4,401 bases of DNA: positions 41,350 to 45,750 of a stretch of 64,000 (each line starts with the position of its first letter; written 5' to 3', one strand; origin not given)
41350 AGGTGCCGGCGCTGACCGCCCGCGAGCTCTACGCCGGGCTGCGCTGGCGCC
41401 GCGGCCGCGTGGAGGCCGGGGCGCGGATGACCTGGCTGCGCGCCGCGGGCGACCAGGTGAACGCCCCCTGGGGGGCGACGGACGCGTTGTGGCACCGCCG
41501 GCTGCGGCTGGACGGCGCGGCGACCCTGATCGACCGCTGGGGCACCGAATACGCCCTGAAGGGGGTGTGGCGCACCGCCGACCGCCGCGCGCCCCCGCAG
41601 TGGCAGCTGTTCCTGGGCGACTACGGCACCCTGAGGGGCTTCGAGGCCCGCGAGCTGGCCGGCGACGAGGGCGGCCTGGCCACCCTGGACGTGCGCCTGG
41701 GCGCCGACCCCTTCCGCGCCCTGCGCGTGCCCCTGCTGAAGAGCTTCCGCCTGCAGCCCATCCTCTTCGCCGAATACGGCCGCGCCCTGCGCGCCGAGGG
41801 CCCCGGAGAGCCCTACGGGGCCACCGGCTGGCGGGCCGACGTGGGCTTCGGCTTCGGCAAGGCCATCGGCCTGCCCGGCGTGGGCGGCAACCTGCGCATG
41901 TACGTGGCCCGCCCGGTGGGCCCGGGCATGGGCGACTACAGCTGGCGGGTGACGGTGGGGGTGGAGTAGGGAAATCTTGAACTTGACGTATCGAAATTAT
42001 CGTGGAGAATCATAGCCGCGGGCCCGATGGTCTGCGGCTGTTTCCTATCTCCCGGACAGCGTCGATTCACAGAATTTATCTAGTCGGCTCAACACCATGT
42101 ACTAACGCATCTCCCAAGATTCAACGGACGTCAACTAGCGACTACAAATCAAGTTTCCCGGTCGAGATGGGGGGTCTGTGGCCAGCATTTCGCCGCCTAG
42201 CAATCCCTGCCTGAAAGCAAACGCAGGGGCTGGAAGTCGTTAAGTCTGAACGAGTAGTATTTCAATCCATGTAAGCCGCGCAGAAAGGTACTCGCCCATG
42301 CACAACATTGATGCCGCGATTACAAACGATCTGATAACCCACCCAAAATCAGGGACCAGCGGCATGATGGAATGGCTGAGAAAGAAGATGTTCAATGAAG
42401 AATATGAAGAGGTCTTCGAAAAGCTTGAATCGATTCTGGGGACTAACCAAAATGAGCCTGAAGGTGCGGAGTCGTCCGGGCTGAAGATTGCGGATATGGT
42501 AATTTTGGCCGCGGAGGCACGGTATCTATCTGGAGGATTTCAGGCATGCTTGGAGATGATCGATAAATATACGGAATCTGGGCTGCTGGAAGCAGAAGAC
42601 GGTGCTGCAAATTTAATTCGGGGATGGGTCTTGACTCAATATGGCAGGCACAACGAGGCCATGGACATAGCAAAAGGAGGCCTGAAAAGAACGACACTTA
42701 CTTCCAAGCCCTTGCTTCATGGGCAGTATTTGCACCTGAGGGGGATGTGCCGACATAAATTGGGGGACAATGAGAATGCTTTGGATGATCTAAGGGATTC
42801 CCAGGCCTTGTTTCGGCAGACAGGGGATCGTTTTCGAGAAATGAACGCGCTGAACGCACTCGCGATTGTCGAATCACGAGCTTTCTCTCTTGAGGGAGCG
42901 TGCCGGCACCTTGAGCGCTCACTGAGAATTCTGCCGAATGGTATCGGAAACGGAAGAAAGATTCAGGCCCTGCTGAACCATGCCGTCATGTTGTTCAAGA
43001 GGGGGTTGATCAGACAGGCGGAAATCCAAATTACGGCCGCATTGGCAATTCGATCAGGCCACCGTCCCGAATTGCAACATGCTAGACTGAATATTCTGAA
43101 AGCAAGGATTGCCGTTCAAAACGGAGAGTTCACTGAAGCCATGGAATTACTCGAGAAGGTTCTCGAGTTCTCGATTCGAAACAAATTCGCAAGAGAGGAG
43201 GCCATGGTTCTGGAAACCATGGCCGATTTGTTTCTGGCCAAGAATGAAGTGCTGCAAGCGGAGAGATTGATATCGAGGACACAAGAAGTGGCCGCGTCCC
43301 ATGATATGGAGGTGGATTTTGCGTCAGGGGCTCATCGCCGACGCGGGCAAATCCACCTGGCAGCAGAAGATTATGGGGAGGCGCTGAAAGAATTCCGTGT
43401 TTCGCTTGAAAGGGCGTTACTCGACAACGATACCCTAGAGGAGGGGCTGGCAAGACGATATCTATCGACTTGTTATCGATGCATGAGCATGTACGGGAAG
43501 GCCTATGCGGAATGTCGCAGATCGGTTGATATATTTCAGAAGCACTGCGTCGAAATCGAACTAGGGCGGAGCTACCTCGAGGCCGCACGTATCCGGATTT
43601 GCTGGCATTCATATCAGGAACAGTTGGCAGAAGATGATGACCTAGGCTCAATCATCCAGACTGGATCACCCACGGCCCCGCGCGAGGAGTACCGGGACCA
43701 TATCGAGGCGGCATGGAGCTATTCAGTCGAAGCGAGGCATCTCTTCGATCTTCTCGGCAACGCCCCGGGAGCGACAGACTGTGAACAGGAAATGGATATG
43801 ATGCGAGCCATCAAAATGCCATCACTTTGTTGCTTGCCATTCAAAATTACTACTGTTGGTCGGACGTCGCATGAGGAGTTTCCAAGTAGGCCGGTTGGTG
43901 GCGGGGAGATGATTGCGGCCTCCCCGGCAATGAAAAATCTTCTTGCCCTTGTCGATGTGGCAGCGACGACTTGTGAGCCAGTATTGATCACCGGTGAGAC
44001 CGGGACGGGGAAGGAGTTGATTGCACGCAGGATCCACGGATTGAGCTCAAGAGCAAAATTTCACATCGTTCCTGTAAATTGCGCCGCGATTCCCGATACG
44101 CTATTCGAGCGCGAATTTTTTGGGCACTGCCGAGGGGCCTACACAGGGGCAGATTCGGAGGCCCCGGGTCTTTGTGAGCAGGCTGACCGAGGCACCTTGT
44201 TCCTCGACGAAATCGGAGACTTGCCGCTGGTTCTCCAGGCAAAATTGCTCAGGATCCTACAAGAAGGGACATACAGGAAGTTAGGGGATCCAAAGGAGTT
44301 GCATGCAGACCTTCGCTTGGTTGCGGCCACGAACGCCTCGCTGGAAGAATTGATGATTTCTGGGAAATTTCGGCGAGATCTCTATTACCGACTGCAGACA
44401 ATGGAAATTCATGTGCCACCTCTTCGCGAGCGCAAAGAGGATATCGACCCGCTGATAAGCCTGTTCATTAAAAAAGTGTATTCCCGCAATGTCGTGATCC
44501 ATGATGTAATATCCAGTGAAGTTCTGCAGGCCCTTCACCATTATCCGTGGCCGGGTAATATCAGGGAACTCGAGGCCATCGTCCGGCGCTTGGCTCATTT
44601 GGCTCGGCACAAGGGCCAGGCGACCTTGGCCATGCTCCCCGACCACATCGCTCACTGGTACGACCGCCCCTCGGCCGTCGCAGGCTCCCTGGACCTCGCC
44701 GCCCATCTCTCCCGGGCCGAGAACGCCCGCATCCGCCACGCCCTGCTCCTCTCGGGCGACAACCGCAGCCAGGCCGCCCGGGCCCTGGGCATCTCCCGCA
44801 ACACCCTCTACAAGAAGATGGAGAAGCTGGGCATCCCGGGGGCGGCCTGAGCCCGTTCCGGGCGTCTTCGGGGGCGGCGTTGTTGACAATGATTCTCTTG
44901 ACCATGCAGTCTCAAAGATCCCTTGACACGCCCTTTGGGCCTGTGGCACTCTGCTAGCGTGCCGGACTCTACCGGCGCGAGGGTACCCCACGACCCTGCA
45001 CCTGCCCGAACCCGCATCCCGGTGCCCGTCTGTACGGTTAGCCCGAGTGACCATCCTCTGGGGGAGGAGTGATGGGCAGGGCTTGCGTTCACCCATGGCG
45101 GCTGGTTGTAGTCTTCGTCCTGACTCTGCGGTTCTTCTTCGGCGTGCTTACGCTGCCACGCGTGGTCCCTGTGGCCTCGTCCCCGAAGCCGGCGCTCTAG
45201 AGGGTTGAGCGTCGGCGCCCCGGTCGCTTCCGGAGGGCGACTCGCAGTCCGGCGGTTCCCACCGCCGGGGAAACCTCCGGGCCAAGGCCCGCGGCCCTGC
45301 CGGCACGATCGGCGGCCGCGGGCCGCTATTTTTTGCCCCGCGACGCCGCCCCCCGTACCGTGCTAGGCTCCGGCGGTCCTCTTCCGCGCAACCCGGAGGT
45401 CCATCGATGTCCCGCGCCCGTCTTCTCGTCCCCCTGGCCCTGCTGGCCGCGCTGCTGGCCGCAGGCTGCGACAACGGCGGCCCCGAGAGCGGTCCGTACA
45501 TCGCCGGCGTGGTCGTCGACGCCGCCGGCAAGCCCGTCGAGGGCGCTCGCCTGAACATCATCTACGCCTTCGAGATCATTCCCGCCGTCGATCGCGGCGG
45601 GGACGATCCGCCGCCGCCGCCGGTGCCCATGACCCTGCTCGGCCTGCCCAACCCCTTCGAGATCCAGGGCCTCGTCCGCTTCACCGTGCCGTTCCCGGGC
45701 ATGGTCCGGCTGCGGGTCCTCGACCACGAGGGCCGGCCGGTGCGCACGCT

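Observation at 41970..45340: Low-GC (~50%) island carrying a TPR-fused sigma-54 activator, followed by a sigma-54-like promoter, a 42-aa TM ORF and a terminator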

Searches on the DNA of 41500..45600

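Call 31: search_rna_families(source=window, start=41500, end=45600, threshold=evalue, max_evalue=1)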
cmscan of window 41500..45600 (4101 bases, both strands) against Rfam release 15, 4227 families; matches with E-value up to 1: 1.
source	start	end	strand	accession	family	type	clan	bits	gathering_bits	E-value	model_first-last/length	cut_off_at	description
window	43192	43370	+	RF03166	glycine-GGAnGA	Cis-reg; riboswitch;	CL00125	21.2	110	0.2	1-177/177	no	glycine-GGAnGA riboswitch aptamer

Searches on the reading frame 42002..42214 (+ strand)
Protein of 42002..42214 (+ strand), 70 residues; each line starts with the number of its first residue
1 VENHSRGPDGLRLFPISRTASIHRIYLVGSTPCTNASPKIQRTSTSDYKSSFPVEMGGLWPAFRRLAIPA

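Call 5: search_protein_families(library=pfam, proteins=[window:42002-42214:+], max_evalue=0.01)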
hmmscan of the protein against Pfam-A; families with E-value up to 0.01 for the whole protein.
window:42002-42214:+ (70 aa): 0 families

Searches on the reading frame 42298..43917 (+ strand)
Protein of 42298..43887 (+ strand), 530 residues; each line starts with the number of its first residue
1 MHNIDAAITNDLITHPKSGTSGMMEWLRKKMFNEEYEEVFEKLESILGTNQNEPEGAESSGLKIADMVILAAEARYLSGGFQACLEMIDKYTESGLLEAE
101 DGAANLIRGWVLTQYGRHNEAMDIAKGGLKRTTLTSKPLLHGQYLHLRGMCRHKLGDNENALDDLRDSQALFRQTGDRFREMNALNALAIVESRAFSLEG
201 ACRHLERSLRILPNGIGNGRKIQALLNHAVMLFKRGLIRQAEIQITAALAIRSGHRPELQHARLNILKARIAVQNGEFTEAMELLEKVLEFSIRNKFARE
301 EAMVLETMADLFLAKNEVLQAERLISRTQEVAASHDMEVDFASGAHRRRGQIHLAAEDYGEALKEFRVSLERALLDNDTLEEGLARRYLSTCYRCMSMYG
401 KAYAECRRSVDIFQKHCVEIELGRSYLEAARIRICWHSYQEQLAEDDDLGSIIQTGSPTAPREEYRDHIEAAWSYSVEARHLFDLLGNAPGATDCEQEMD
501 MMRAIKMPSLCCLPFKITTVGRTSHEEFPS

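Call 37: search_protein_representatives(protein=window:42298-43887:+)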
Query: 530 residues. Proteins with E-value up to 0.001 (for the whole library): 629; up to 1e-10: 33; up to 1e-30: 10. The best 150 are listed.
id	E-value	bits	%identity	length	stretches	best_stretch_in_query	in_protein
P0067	6.9e-105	368.1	98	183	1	1-170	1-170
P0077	3.0e-47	178.0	31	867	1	31-505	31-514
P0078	3.9e-43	164.5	30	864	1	68-504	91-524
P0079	4.1e-39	151.2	30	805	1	65-497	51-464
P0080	1.1e-36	143.2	27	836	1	63-503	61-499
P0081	1.5e-36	142.7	28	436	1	55-415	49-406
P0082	1.1e-34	136.5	31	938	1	64-442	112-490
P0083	2.1e-34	135.6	30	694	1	53-515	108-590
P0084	2.4e-34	135.5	30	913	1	63-504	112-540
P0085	2.0e-33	132.4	30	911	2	64-438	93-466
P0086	1.5e-28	116.3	26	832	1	56-502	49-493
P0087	5.9e-24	101.2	30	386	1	34-370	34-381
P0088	4.9e-19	85.0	28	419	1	25-415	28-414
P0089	3.7e-17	78.7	26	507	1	96-432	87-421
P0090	5.0e-15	71.7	24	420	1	29-404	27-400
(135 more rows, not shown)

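Call 75: find_encoding_contigs(protein=P0080, flank=7000, max_places=4)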
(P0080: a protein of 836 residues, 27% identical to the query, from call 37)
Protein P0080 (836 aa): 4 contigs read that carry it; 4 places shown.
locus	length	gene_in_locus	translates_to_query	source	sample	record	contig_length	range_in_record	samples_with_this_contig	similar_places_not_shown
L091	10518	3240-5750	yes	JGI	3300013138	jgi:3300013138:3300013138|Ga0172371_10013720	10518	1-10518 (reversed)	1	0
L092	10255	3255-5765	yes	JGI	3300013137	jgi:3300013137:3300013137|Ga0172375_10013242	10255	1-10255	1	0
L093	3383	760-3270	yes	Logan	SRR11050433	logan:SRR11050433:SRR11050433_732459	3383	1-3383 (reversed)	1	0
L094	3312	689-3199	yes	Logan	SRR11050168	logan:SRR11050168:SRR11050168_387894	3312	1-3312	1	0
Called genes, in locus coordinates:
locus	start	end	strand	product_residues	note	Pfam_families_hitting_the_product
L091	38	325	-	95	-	-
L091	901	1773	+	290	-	-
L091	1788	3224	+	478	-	-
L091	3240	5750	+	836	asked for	PF17874:TPR_MalT (faint), PF00158:Sigma54_activat, PF07728:AAA_5 (faint), PF14532:Sigma54_activ_2, PF25601:AAA_lid_14, PF02954:HTH_8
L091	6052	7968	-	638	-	-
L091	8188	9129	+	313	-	PF09603:Fib_succ_major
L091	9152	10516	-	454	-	?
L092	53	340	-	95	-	-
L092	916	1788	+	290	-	-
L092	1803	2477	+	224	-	-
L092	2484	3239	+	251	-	-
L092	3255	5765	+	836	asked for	PF17874:TPR_MalT (faint), PF00158:Sigma54_activat, PF07728:AAA_5 (faint), PF14532:Sigma54_activ_2, PF25601:AAA_lid_14, PF02954:HTH_8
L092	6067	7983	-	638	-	-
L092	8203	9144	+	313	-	PF09603:Fib_succ_major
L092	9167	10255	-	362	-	?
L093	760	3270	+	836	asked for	PF17874:TPR_MalT (faint), PF00158:Sigma54_activat, PF07728:AAA_5 (faint), PF14532:Sigma54_activ_2, PF25601:AAA_lid_14, PF02954:HTH_8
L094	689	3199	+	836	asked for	PF17874:TPR_MalT (faint), PF00158:Sigma54_activat, PF07728:AAA_5 (faint), PF14532:Sigma54_activ_2, PF25601:AAA_lid_14, PF02954:HTH_8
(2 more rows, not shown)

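Call 76: find_encoding_contigs(protein=P0086, flank=7000, max_places=4)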
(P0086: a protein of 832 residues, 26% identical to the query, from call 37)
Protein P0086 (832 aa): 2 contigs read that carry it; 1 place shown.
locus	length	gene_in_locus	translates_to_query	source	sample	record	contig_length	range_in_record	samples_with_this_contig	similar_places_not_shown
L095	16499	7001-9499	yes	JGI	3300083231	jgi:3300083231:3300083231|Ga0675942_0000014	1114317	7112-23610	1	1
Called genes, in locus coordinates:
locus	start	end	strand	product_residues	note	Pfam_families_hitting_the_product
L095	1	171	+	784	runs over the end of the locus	PF02901:PFL-like, PF01228:Gly_radical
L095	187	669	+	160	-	PF05163:DinB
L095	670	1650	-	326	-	-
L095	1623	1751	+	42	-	-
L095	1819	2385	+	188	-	PF04542:Sigma70_r2, PF08281:Sigma70_r4_2, PF04545:Sigma70_r4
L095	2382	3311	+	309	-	PF13646:HEAT_2 (weak)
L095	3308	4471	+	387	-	-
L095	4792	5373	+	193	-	-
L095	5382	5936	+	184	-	-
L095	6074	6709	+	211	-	-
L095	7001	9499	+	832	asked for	PF07719:TPR_2 (faint), PF13424:TPR_12 (faint), PF00515:TPR_1 (faint), PF00158:Sigma54_activat, PF07728:AAA_5 (weak), PF14532:Sigma54_activ_2, PF25601:AAA_lid_14, PF02954:HTH_8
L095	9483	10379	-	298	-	PF03747:ADP_ribosyl_GH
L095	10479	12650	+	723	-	PF08309:LVIVD (faint), PF13860:FlgD_ig, PF18962:Por_Secre_tail (weak)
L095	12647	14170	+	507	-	-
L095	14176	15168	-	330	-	PF00248:Aldo_ket_red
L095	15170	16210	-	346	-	PF03773:ArsP_1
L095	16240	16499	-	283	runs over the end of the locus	PF00950:ABC-3, PF01032:FecCD (weak)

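Call 95: predict_structure(alignment_id=A1)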
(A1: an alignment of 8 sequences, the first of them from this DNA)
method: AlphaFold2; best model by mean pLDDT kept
length: 540 residues; sequences in the alignment: 8
mean_pLDDT: 84.0   pTM: 0.82
mean pLDDT of the five models: 84.0, 83.1, 82.6, 82.2, 81.4
residues with pLDDT >= 90: 342; 70-90: 102; 50-70: 21; < 50: 75
segments of 3 or more residues with pLDDT < 50: 1-20, 53-61, 449-461, 508-540
pLDDT, mean of each block of 10 residues (from residue 1): 26 39 82 86 81 47 81 90 93 89 94 93 96 89 97 94 98 92 95 95 95 74 94 96 95 82 96 94 98 94 96 96 95 84 92 97 98 93 98 96 98 97 98 91 65 40 67 96 94 94 67 39 31 34
secondary structure, 60 per line:
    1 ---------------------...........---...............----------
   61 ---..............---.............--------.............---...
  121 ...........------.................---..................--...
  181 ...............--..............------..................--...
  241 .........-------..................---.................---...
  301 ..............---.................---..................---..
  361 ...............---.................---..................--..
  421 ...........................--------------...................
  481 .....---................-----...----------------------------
elements in order: H22-32 H36-50 H64-77 H81-93 H102-114 H118-131 H138-154 H158-175 H178-195 H198-211 H218-235 H238-249 H257-274 H278-294 H298-314 H318-334 H338-355 H359-375 H379-395 H399-416 H419-447 H462-485 H489-504

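Call 98: fold_search(model_id=the predicted structure, library=pdb)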
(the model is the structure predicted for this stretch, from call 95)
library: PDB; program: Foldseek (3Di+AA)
matches with E <= 10: 1576; with E <= 0.001: 272
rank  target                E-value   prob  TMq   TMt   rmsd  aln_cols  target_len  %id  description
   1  6hc2_A                1.0e-08  1.00  0.28  0.39  12.8       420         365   14  Crystal structure of NuMA/LGN hetero-hexamers (released 2019-05-29)
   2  6hc2_C                1.0e-08  1.00  0.28  0.39  12.6       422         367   14  Crystal structure of NuMA/LGN hetero-hexamers (released 2019-05-29)
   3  6hc2_S                1.3e-08  1.00  0.28  0.40  12.2       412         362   13  Crystal structure of NuMA/LGN hetero-hexamers (released 2019-05-29)
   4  6hc2_E                2.5e-08  1.00  0.28  0.38  12.1       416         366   13  Crystal structure of NuMA/LGN hetero-hexamers (released 2019-05-29)
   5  3sf4_A                5.2e-08  1.00  0.28  0.40  12.7       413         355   14  Crystal structure of the complex between the conserved cell polarity proteins Inscuteable and LGN (released 2011-11-23)
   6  4a1s_B                6.8e-08  1.00  0.27  0.39  12.5       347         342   16  Crystallographic structure of the Pins:Insc complex (released 2012-03-28)
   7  4a1s_A                7.1e-08  1.00  0.27  0.39  15.0       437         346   14  Crystallographic structure of the Pins:Insc complex (released 2012-03-28)
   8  5a7d_G                8.0e-08  1.00  0.27  0.39  12.1       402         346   13  Tetrameric assembly of LGN with Inscuteable (released 2016-08-03)
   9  1w3b_A                8.7e-08  1.00  0.34  0.45  11.7       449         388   14  The superhelical TPR domain of O-linked GlcNAc transferase reveals structural similarities to importin alpha. (released 2004-09-09)
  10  3sf4_C                1.0e-07  1.00  0.28  0.40  11.5       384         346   14  Crystal structure of the complex between the conserved cell polarity proteins Inscuteable and LGN (released 2011-11-23)
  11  5a7d_D                1.0e-07  1.00  0.27  0.39  12.6       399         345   13  Tetrameric assembly of LGN with Inscuteable (released 2016-08-03)
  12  7dkh_A                1.0e-07  1.00  0.27  0.17  20.1       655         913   11  Crystal structure of the Ctr9/Paf1/Cdc73/Rtf1 quaternary complex (released 2021-11-24)
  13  5a7d_H                1.2e-07  1.00  0.27  0.39  13.1       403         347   13  Tetrameric assembly of LGN with Inscuteable (released 2016-08-03)
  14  3sf4_B                1.2e-07  1.00  0.28  0.41  12.5       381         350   15  Crystal structure of the complex between the conserved cell polarity proteins Inscuteable and LGN (released 2011-11-23)
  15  5a7d_F                1.3e-07  1.00  0.27  0.39  12.9       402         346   13  Tetrameric assembly of LGN with Inscuteable (released 2016-08-03)
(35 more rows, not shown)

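Call 117: search_dna_similar(query=window:42298-43887:+, collection=plasmids, mode=protein, max_evalue=1e-8, max_rows=10)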
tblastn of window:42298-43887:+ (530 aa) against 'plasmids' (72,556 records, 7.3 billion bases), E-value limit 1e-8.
No match.
